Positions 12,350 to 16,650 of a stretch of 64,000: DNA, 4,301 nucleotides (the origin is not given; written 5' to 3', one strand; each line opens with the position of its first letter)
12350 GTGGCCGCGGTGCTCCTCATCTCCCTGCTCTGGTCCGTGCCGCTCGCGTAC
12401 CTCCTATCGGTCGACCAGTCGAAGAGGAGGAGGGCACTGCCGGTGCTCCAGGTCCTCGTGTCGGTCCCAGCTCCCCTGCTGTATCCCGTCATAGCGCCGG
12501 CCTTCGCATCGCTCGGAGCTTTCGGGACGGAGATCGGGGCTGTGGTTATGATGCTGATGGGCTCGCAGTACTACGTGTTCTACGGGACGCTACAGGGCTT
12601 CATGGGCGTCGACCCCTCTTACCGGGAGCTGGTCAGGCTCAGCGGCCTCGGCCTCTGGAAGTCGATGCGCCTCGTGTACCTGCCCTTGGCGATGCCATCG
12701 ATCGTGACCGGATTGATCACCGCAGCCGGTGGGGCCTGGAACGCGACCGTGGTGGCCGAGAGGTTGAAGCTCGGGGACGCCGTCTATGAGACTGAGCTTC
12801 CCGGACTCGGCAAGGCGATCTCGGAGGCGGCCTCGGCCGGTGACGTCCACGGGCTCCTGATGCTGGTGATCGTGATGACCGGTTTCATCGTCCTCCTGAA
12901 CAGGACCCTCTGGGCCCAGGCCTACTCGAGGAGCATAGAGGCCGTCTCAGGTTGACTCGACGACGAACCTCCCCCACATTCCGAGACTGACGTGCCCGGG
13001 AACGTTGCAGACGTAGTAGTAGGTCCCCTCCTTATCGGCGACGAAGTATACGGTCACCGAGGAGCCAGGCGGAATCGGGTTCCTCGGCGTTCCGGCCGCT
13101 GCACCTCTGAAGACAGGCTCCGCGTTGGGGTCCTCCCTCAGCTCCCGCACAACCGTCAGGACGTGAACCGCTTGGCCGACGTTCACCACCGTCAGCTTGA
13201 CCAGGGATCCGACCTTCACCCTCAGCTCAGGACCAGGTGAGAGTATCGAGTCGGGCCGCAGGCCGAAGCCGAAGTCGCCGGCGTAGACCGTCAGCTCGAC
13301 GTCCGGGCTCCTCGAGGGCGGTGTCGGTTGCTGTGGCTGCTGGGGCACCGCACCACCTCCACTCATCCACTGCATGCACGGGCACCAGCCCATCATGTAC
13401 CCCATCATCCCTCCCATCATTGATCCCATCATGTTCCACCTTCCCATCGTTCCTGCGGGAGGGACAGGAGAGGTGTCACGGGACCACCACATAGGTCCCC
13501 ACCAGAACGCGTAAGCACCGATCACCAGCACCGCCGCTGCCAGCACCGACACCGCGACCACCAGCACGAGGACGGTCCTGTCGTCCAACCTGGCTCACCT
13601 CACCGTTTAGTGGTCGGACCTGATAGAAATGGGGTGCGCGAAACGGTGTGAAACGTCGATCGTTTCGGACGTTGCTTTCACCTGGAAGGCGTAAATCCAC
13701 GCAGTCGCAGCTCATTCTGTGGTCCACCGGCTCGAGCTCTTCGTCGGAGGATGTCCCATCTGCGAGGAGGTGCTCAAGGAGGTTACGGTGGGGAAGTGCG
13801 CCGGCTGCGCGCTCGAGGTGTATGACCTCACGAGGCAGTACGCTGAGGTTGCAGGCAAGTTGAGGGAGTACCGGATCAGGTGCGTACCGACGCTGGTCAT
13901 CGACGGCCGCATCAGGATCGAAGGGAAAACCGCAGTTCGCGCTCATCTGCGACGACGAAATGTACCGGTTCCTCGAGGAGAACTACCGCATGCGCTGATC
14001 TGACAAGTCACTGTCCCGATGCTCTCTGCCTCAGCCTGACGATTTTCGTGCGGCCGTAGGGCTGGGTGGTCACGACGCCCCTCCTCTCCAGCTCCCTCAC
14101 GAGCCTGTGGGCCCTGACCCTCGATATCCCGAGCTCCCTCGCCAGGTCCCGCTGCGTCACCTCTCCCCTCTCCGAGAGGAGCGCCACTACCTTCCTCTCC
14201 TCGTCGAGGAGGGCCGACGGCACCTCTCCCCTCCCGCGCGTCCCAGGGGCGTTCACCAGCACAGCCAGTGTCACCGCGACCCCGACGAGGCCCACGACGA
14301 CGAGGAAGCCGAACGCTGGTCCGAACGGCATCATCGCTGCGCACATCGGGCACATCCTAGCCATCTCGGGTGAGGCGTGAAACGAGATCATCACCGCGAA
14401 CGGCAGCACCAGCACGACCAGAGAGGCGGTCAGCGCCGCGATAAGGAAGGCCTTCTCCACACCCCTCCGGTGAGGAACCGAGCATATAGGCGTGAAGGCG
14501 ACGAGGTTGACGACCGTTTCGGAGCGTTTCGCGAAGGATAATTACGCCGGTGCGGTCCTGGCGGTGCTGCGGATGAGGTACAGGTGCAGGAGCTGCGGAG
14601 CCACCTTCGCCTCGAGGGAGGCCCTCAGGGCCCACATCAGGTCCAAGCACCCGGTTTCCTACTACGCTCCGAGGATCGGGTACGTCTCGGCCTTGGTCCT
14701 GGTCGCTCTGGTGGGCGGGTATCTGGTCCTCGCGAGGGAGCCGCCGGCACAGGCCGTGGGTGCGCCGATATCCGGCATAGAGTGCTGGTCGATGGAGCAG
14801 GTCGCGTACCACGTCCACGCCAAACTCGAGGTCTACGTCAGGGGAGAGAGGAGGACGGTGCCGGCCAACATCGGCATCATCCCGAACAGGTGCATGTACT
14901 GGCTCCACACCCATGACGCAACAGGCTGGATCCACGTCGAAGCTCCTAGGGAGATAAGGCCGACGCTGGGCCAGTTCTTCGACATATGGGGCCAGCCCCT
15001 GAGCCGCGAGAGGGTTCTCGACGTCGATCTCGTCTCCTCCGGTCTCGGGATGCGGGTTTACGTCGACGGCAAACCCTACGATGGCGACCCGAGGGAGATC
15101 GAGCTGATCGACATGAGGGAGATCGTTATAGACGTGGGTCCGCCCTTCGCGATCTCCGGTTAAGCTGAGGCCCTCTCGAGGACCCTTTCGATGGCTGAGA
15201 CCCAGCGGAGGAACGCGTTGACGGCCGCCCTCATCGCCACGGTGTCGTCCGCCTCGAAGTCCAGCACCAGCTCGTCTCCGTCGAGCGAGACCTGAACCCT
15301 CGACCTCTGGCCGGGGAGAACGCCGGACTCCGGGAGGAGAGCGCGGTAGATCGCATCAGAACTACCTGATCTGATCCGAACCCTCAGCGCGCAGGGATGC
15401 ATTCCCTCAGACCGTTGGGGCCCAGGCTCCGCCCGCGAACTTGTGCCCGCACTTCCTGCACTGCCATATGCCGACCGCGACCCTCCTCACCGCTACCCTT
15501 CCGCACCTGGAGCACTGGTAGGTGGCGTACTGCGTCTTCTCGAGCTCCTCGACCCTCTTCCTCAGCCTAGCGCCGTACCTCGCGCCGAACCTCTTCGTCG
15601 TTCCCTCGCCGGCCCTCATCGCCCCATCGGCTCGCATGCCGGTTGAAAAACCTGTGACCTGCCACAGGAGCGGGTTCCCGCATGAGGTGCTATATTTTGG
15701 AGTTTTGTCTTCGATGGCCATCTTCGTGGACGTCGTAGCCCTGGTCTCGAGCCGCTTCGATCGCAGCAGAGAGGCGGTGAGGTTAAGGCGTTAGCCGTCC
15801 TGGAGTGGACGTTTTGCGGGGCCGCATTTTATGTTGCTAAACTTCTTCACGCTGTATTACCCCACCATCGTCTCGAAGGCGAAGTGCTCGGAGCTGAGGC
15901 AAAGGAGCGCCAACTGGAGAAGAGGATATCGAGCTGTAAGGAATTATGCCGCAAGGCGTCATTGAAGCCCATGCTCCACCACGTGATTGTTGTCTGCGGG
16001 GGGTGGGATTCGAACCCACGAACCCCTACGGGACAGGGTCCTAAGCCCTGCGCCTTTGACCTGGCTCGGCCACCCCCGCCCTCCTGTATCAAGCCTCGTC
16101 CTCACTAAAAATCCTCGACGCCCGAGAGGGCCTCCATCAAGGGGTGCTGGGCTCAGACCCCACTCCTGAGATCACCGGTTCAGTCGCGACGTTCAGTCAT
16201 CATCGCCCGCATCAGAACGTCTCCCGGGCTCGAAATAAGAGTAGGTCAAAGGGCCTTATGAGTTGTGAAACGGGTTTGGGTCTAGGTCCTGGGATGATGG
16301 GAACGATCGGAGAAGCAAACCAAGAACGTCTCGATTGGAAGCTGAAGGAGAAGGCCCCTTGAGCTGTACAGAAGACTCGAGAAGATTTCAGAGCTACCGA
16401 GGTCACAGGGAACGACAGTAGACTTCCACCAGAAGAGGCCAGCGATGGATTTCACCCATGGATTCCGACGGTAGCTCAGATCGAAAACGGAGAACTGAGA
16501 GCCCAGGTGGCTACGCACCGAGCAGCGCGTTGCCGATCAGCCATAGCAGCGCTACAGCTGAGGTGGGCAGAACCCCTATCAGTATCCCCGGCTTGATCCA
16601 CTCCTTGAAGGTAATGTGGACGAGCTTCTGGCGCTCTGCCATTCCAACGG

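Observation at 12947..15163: Four-gene Cys/Met-motif envelope module around a membrane-tethered winged-helix regulator (candidate metal/redox sensing system)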

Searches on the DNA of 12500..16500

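Call 93: search_rna_families(source=window, start=12500, end=16500, threshold=evalue, max_evalue=0.1)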
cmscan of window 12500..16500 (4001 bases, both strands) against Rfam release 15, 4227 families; matches with E-value up to 0.1: 2.
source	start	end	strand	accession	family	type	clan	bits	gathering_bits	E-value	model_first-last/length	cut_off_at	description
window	15995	16079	-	RF00005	tRNA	Gene; tRNA;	CL00001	59.5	29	1.6e-11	1-71/71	no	tRNA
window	16151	16207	-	RF01152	sR1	Gene; snRNA; snoRNA; CD-box;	-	27.3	45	0.00039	1-57/57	no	Small nucleolar RNA sR1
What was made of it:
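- Tried and rejected: There was nothing in the intergenic regions (call 93).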

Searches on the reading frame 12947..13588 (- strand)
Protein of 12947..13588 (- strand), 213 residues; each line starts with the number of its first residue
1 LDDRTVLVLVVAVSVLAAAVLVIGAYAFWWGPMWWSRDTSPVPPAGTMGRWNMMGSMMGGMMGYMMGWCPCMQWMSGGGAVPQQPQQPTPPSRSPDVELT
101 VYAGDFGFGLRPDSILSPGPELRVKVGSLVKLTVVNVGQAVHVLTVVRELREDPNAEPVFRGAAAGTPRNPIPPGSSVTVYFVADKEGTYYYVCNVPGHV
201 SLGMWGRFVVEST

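Call 4: search_protein_families(library=pfam, proteins=[window:12947-13588:-], max_evalue=0.1)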
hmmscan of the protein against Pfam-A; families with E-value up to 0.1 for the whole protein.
window:12947-13588:- (213 aa): 5 families
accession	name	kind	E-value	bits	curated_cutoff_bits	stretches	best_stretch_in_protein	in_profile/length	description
PF07732.21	Cu-oxidase_3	-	5.8e-07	30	21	1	118-212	25-116/119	Multicopper oxidase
PF07731.20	Cu-oxidase_2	-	1e-05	25.7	20.4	1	172-211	95-134/137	Multicopper oxidase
PF06525.17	SoxE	-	0.00034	20.6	21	1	173-212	101-140/149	Sulfocyanin (SoxE) domain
PF00127.26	Copper-bind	-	0.0005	20.9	21.2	1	172-211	64-99/99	Copper binding proteins, plastocyanin/azurin family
PF13473.12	Cupredoxin_1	-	0.0052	17.2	27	1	121-197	36-95/104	Cupredoxin-like domain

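Call 5: search_protein_families(library=ncbifam, proteins=[window:12947-13588:-], max_evalue=0.1)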
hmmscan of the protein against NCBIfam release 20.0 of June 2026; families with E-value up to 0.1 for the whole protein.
window:12947-13588:- (213 aa): 8 families
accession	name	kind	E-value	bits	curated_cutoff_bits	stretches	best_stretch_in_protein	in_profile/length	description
TIGR03095.1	rusti_cyanin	equivalog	4.8e-09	36.6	146.7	1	120-211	52-148/148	rusticyanin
TIGR02376.1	Cu_nitrite_red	equivalog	1.9e-07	30.7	296.3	1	118-211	57-145/326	copper-containing nitrite reductase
NF052460.1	L-NosZ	equivalog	1.9e-06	26.7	700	1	82-211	363-479/480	clade III lactonase-type nitrous-oxide reductase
TIGR03388.1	ascorbase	equivalog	0.00047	18.9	614.8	1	118-212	30-121/542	L-ascorbate oxidase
NF051440.1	CuResCopIPSEAE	equivalog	0.00086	19.1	280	1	174-211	142-179/180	copper-resistant cuproprotein CopI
TIGR03094.1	sulfo_cyanin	equivalog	0.013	15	168.4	1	172-212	146-186/195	sulfocyanin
TIGR01480.1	copper_res_A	subfamily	0.058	11.8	478.95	0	171-207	553-589/593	copper resistance system multicopper oxidase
TIGR04112.1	seleno_YedE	equivalog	0.073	12.2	200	1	38-76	245-283/337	YedE family putative selenium transporter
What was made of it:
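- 12947..13588 (-): Gene A (213 aa). It has an N-terminal TM anchor and a Met-rich linker (MMGx repeats, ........), followed by a Pro/Gln spacer and a type-1 blue copper (cupredoxin) domain. Pfam Cu-oxidase_3/2 hits and sub-threshold NCBIfam rusticyanin and CopI hits (calls 4, 5).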

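Call 25: search_solved_structures(query=window:12947-13588:-, max_evalue=1, show_alignments=2)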
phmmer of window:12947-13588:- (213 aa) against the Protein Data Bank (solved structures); distinct sequences matched with E-value up to 1: 128 (the best 60 are shown).
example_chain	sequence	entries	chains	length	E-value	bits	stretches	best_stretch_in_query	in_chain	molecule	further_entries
6tfd_A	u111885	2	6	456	4.9e-10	42.7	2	118-211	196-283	Copper-containing nitrite reductase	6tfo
1rcy_A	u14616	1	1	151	2.5e-09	40.3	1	118-210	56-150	RUSTICYANIN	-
1a3z_A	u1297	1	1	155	2.8e-09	40.2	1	118-210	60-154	RUSTICYANIN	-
2dv6_A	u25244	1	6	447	2.8e-09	40.2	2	118-211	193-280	Nitrite reductase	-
1cur_A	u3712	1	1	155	3e-09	40.1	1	119-210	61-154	CU(I) RUSTICYANIN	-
1gy1_A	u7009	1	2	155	3e-09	40.1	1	119-210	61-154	RUSTICYANIN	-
1a8z_A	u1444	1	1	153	4.4e-09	39.6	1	119-210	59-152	RUSTICYANIN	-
1gy2_A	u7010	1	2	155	7.7e-09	38.8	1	119-210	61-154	RUSTICYANIN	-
1e30_A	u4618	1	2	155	1.4e-08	37.9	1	119-210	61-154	RUSTICYANIN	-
2cak_A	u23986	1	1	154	1.7e-08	37.7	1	119-210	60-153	RUSTICYANIN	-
2cal_A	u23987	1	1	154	7.3e-08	35.6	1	119-210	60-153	RUSTICYANIN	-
2zwn_A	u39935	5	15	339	3.6e-06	30.1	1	118-211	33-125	two-domain type laccase | Multicopper oxidase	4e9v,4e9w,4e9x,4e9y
1wae_A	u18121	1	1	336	4.6e-05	26.4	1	117-210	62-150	DISSIMILATORY COPPER-CONTAINING NITRITE REDUCTASE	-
3g5w_A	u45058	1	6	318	8.3e-05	25.6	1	168-211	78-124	Multicopper oxidase type 1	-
1oe2_A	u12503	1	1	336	0.00032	23.6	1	117-210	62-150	DISSIMILATORY COPPER-CONTAINING NITRITE REDUCTASE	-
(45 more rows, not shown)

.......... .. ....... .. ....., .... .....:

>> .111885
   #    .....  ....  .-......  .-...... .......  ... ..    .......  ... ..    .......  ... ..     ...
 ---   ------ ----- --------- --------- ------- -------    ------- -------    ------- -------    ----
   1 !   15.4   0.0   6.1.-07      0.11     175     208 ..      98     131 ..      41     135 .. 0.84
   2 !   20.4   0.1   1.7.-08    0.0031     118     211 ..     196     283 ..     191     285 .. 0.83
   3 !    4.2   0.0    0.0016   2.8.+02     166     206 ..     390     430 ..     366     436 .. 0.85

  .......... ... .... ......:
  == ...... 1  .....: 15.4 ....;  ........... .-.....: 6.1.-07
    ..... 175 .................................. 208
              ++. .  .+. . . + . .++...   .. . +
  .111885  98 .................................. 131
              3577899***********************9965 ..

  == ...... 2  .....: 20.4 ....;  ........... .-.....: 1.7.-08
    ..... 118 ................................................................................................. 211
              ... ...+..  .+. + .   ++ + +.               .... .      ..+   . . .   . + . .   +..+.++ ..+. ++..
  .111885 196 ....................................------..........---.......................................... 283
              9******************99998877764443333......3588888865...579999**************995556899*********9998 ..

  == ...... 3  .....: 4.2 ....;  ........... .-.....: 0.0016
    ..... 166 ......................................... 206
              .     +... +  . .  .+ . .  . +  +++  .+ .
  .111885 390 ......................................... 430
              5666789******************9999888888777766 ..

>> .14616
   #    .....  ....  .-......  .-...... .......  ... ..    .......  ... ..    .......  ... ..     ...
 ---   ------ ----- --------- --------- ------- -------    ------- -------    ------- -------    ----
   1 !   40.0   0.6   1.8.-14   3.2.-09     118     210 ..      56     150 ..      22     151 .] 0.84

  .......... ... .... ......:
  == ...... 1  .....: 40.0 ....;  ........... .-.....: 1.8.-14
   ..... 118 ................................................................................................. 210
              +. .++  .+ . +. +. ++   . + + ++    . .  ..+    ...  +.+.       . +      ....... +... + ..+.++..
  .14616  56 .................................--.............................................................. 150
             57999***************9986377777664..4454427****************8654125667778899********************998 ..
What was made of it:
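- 12947..13588 (-): Rusticyanin 1rcy matches at E 2.5e-9 (call 25).
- On Type-1 (blue) copper cupredoxin (gene A): They align with the ligands of rusticyanin and nitrite reductase (call 25).
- Closest known: CopI, the bacterial copper-tolerance cupredoxin with His/Met-rich regions. Different: A is TM-anchored, its Met-rich segment is an N-terminal tether with CPC, and its domain is closest to rusticyanin (call 25).
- Closest known: Rusticyanin. Same: It has the same His/Cys/His/Met ligand pattern and the same C-terminal motif YYYVC-x-PGH-x4-M (call 25).
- Checked: The C-terminal domain is a cupredoxin: Pfam Cu-oxidase_3 scores 30 bits against a cut-off of 21, and rusticyanin 1rcy matches at E 2.5e-9 (calls 4, 25).
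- A is most similar to rusticyanin, an electron carrier (call 25).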

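Call 35: find_homologous_proteins(query=window:12947-13588:-)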
Query window:12947-13588:- (213 aa): 17 proteins with E <= 0.001 among 3181 candidates.
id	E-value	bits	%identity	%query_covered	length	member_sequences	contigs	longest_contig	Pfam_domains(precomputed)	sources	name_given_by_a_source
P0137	6.8e-141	486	100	100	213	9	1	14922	PF07731.21,PF07732.22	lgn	-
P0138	4.1e-92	326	75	100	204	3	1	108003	PF07731.21,PF07732.22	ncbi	-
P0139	2.6e-91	323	73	100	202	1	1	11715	PF07731.21,PF07732.22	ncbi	-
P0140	9.4e-90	318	76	89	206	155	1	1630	PF07732.22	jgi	jgi:uncharacterized cupredoxin-like copper-binding protein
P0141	1.5e-87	311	76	89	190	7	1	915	PF07732.22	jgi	jgi:uncharacterized cupredoxin-like copper-binding protein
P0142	3.5e-87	310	73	89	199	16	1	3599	PF07731.21,PF07732.22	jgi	-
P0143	8.5e-86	305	74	89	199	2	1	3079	PF07731.21,PF07732.22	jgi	-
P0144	3.4e-84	300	69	100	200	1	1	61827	PF07731.21,PF07732.22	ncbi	-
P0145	5.6e-82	293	74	91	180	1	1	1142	PF07732.22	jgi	-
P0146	1.4e-64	236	70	74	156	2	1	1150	PF07731.21,PF07732.22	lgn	-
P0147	6.4e-62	227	68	74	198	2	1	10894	PF07732.22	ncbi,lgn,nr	ncbi:MAG: multicopper oxidase domain-containing protein [Thaumarchaeota archaeon]|nr:multicopper oxi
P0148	1.1e-61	226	62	84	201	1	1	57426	PF07731.21,PF07732.22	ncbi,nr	ncbi:MAG: multicopper oxidase domain-containing protein [Thaumarchaeota archaeon]|nr:multicopper oxi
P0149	1.7e-61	226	68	71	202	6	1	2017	PF07732.22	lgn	-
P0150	5.7e-57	211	73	57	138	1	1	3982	-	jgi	jgi:uncharacterized cupredoxin-like copper-binding protein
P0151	2.5e-16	78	41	58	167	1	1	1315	PF00127.27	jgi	jgi:nitrite reductase (NO-forming)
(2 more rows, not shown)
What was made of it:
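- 12947..13588 (-): The family is narrow, with 14 close homologues (call 35).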

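Call 36: find_encoding_contigs(protein=P0148, flank=5000, max_places=2)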
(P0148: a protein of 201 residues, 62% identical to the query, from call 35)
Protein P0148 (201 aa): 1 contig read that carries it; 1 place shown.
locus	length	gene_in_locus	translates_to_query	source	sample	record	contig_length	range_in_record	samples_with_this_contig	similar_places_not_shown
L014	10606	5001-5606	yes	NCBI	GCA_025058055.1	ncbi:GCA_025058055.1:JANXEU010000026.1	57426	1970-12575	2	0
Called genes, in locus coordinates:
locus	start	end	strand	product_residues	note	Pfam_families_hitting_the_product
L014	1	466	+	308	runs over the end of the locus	PF01557:FAA_hydrolase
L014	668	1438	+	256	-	PF04414:tRNA_deacylase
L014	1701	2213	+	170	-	-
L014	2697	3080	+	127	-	-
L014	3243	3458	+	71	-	PF01780:Ribosomal_L37ae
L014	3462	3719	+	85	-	PF09341:Pcc1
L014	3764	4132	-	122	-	-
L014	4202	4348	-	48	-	-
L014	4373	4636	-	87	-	-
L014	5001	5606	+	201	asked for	PF07731:Cu-oxidase_2 (faint), PF07732:Cu-oxidase_3 (weak)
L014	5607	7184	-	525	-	PF00528:BPD_transp_1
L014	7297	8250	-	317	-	PF00348:polyprenyl_synt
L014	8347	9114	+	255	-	PF00977:His_biosynth, PF00478:IMPDH (faint), PF02581:TMP-TENI (faint), PF01207:Dus (faint), PF05690:ThiG (faint), PF01180:DHO_dh (faint), PF03060:NMO (weak)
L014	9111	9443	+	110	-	PF01502:PRA-CH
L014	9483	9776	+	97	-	PF03819:MazG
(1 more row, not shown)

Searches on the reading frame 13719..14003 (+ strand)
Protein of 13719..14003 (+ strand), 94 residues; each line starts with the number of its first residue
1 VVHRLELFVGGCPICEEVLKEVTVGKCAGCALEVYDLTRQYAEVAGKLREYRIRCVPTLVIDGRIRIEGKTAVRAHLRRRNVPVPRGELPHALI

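Call 4: search_protein_families(library=pfam, proteins=[window:13719-14003:+], max_evalue=0.1)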
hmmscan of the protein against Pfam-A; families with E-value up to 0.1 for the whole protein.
window:13719-14003:+ (94 aa): 2 families
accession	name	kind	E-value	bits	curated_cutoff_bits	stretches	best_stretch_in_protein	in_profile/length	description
PF13192.12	Thioredoxin_3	-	4e-06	27.2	24.8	1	7-74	5-68/76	Thioredoxin domain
PF25299.1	ZZ_ADA2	-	0.099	13.2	27.5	0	12-32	1-20/48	ADA2 ZZ-type zing finger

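Call 5: search_protein_families(library=ncbifam, proteins=[window:13719-14003:+], max_evalue=0.1)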
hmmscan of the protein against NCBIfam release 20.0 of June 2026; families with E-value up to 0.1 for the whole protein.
window:13719-14003:+ (94 aa): 3 families
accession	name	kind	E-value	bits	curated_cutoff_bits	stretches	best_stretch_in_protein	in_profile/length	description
TIGR00412.2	redox_disulf_2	subfamily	0.00015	22.1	62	1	7-75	4-68/75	MTH895/ArsE family thioredoxin-like protein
TIGR00411.1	redox_disulf_1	equivalog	0.00044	20.3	92.75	1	12-70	14-68/82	MJ0307 family thioredoxin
TIGR02196.1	GlrX_YruB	hypoth_equivalog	0.027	15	88.55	1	11-65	9-60/74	glutaredoxin-like protein, YruB-family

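Call 27: search_solved_structures(query=window:13719-14003:+, max_evalue=1, show_alignments=2)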
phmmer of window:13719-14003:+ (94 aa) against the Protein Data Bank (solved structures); distinct sequences matched with E-value up to 1: 7.
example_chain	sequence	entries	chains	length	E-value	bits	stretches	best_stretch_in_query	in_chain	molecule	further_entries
1fo5_A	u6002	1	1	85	0.033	17.6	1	5-72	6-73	THIOREDOXIN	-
4mnn_A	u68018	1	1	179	0.082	16.4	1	11-71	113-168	Glutaredoxin related protein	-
2k8s_A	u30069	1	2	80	0.33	14.5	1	8-64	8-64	Thioredoxin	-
1ilo_A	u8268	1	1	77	0.47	14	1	5-78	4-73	conserved hypothetical protein MtH895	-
3zit_A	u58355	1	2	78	0.65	13.5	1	10-65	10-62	THIOREDOXIN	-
3zij_A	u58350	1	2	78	0.66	13.5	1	10-65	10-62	THIOREDOXIN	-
1nho_A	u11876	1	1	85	0.94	13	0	2-71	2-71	Probable Thioredoxin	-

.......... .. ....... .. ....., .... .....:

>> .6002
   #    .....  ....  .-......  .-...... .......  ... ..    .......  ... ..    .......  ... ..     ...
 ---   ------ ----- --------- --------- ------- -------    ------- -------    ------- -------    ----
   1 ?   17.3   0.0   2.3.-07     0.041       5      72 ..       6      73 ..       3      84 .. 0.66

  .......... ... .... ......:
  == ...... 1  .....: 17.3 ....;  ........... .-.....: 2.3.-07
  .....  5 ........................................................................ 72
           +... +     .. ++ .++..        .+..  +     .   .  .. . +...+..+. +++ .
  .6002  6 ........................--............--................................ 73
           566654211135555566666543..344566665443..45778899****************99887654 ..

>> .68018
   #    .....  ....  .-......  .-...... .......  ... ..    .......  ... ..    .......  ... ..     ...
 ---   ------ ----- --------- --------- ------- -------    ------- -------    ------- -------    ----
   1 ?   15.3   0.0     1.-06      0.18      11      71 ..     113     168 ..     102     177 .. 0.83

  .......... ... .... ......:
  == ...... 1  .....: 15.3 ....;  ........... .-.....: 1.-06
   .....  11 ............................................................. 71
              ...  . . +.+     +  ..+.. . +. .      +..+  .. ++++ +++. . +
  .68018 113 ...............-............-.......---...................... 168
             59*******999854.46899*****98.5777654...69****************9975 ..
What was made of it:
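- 13719..14003 (+): Gene B (94 aa): a cytoplasmic mini-thioredoxin with CPIC and CAGC. A 1-nt insertion near 13920-13931 puts the C-terminus out of frame. The restored frame would end at 13996-13998. Weak PDB matches to archaeal thioredoxins 1fo5 and 1ilo (call 27).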

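Call 78: search_dna_similar(query=window:13719-14003:+, collection=plasmids, mode=protein, max_rows=8, max_evalue=0.001)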
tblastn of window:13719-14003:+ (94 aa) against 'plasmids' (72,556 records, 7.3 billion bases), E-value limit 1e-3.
Records with a match: 23; places in all: 23; records where one place covers at least 80% of the query: 3.
Best place of each record, by identity: <60% 23.
By first word of the organism name: Nostoc 4; Leptolyngbya 3; Burkholderia 2; Chroococcidiopsis 2; Tolypothrix 2; Oscillatoria 1; Stanieria 1; Chondrocystis 1; Brasilonema 1; Microchaete 1; and 5 more.
By predicted mobility (MOB-suite, as given by PLSDB): conjugative 13; non-mobilizable 8; mobilizable 2.
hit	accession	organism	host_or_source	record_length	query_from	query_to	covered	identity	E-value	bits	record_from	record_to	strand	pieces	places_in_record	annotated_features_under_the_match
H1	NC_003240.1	Nostoc sp. PCC 7120 = FACHB-418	-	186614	4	85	87%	34.1%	6e-6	49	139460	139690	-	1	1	thioredoxin family protein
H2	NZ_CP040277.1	Nostoc sp. C052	Blasia pusilla,pure culture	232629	4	85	87%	32.9%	1e-5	49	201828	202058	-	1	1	thioredoxin family protein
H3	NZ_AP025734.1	Nostoc cf. commune SO-36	-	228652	4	85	87%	31.7%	1e-5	49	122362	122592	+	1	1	thioredoxin family protein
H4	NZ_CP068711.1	Burkholderia thailandensis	soil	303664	4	65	66%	41.9%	3e-6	50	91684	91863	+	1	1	thioredoxin family protein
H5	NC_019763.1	Oscillatoria nigro-viridis PCC 7112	-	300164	1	65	69%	39.7%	1e-5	49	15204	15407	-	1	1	thioredoxin family protein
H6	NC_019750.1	Stanieria cyanosphaera PCC 7437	-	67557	1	65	69%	39.4%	4e-7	52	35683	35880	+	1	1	thioredoxin family protein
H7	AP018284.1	Chondrocystis sp. NIES-4102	-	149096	1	65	69%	37.9%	6e-7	52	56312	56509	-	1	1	thioredoxin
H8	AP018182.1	Nostoc carneum NIES-2107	-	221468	4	70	71%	35.8%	6e-6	49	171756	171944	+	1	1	thioredoxin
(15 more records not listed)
